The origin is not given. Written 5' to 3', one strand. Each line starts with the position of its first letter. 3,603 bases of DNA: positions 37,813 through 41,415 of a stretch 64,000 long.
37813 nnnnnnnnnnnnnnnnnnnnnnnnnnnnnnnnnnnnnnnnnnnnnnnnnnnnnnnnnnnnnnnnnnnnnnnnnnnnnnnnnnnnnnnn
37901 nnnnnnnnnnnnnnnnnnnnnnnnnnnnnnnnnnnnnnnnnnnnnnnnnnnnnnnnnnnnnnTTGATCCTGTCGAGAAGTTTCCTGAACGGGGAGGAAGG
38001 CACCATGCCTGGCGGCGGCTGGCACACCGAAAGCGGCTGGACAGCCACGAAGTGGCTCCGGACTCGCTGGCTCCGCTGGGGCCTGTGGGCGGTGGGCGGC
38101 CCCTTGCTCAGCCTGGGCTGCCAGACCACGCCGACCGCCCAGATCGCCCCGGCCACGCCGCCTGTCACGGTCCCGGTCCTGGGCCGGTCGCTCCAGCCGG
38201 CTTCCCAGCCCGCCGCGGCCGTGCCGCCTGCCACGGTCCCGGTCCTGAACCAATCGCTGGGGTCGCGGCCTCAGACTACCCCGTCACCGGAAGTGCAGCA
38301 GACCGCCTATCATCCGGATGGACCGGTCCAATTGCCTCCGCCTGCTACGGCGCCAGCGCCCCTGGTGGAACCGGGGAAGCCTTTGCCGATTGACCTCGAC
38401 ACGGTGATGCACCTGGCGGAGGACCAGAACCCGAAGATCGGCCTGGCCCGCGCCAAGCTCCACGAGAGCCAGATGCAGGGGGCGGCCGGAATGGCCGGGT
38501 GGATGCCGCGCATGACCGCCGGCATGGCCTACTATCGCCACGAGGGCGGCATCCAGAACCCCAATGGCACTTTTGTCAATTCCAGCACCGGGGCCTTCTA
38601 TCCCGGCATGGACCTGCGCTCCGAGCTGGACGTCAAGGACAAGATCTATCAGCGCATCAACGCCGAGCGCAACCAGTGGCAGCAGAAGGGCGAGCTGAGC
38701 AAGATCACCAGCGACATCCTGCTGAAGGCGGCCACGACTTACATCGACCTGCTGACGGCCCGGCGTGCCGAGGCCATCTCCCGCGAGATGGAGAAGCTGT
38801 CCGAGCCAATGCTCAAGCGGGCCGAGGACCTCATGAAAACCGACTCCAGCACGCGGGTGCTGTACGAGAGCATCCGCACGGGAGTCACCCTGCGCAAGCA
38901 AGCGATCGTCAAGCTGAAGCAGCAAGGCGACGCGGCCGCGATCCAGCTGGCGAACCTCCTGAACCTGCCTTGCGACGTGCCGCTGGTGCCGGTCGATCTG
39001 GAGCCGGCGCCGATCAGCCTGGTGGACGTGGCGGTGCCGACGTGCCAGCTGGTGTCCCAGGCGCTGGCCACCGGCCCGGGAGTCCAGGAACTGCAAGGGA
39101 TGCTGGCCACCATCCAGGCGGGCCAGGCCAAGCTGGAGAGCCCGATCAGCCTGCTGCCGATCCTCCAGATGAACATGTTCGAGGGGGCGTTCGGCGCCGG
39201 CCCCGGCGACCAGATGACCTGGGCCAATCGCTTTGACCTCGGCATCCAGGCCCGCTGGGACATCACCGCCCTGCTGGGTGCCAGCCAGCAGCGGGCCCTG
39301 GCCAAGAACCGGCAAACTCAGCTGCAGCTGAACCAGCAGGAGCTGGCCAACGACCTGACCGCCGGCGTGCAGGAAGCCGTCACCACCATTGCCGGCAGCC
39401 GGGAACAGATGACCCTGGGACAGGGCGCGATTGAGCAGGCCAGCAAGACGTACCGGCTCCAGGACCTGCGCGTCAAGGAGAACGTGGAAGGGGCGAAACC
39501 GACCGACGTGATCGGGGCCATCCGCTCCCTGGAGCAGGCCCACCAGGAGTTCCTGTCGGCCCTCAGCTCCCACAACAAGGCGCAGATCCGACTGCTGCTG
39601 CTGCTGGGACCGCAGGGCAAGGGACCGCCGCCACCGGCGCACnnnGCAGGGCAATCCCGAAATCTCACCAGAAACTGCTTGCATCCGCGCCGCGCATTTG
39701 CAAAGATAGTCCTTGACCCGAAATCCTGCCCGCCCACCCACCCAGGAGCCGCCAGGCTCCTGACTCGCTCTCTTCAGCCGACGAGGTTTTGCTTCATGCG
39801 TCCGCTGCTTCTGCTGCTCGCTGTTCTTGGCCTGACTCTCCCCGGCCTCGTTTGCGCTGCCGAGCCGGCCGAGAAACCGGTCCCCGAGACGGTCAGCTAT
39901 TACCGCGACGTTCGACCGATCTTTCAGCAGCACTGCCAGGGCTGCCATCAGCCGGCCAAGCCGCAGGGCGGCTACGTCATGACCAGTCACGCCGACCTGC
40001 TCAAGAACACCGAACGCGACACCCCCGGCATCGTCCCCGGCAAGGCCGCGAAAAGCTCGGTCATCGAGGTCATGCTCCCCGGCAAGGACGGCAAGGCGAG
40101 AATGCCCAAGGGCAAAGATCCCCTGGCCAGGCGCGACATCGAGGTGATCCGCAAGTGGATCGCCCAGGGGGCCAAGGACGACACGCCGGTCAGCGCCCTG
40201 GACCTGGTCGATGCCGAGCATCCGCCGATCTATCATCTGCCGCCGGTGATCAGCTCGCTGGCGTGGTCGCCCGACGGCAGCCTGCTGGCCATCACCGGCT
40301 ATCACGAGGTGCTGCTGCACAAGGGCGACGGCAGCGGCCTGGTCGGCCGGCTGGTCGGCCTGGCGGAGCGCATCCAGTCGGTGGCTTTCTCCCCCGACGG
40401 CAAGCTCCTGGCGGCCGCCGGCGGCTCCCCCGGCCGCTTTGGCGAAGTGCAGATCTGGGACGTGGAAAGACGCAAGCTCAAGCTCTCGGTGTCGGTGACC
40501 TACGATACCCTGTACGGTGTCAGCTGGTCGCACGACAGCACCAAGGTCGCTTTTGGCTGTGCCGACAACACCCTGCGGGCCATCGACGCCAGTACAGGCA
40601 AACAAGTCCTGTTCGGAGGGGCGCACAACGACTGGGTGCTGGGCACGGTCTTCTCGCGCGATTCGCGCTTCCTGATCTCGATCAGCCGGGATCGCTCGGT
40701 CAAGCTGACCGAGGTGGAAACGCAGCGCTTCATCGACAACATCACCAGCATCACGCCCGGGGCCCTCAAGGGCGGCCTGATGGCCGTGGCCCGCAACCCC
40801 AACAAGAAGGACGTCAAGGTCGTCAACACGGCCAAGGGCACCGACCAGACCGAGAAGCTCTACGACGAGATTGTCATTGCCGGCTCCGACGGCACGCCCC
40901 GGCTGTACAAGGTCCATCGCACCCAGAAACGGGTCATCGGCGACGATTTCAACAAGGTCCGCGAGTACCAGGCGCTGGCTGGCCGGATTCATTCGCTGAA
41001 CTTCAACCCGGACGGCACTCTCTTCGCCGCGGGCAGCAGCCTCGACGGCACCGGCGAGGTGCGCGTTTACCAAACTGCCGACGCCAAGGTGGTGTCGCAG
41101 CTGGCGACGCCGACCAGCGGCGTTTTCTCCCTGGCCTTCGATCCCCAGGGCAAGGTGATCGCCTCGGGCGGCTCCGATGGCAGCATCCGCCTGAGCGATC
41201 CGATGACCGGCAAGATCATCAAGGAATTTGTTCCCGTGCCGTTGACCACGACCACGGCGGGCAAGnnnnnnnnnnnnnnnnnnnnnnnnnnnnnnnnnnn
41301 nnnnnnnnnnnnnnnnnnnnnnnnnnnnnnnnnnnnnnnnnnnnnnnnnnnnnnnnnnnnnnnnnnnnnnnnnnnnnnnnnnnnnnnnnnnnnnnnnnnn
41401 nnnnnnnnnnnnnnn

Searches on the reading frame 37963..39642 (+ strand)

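Call 90: search_protein_families(library=pfam, proteins=[window:37963-39642:+], max_evalue=0.001)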
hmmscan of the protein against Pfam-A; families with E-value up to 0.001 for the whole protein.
window:37963-39642:+ (560 aa): 1 family
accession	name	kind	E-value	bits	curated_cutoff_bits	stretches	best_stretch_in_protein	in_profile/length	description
PF02321.23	OEP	-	3.5e-17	63.3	22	2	145-334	1-187/187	Outer membrane efflux protein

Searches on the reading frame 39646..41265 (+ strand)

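Call 27: search_protein_families(library=pfam, proteins=[window:39646-41265:+], max_evalue=0.001)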
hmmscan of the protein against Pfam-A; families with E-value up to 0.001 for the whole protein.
window:39646-41265:+ (540 aa): 30 families (the best 25 are shown)
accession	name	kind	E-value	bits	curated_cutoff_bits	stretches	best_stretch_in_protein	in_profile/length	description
PF25174.1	Beta-prop_THOC3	-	5.3e-32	111.3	305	2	202-387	5-183/272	THOC3 beta-propeller domain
PF00400.38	WD40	-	1.3e-27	95.5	27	1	483-516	4-37/39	WD domain, G-beta repeat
PF25173.1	Beta-prop_WDR3_1st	-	9.2e-25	87.8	154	2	230-367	19-152/184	WDR3 first beta-propeller domain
PF24817.1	WD40_WDHD1_1st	-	8.4e-24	84.7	109.9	3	201-303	180-282/291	WDHD1 first WD40 domain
PF23414.1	Beta-prop_EML_2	-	1.9e-22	80.4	90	2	267-359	21-112/266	Echinoderm microtubule-associated protein second beta-propeller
PF12894.13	ANAPC4_WD40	-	4.9e-22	78.4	22.9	1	491-528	39-76/91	Anaphase-promoting complex subunit 4 WD40 domain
PF24807.1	WD40_CDC20-Fz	-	3.3e-20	73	200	2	204-365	14-172/292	CDC20/Fizzy WD40 domain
PF24814.1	WD40_Prp19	-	1.3e-19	70.8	320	2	297-518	18-205/281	Prp19 WD40 domain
PF25175.1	Beta-prop_WDR5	-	3.6e-18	66.3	250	2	236-365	6-131/296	WDR5 beta-propeller domain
PF25168.1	Beta-prop_WDR36-Utp21_2nd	-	3.6e-15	56.5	84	1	266-366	179-278/335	WDR36/Utp21 second beta-propeller domain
PF24105.1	Beta-prop_CAF1B_HIR1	-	5.8e-14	52.3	80.5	1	287-369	131-213/383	CAF1B/HIR1 beta-propeller domain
PF24805.1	EIF3I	-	6.3e-12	45.7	200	1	242-364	95-224/324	EIF3I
PF24796.1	WDR55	-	1.5e-11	44.3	200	1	447-528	9-91/296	WDR55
PF23393.2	Beta-prop_WDR90_POC16_2nd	-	3.4e-11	43.3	60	1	440-517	31-105/291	WDR90/POC16, second beta-propeller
PF23342.1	WDR90_beta-prop_4th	-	4.8e-11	42.8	50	0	243-355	2-116/312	WDR90, 4th beta-propeller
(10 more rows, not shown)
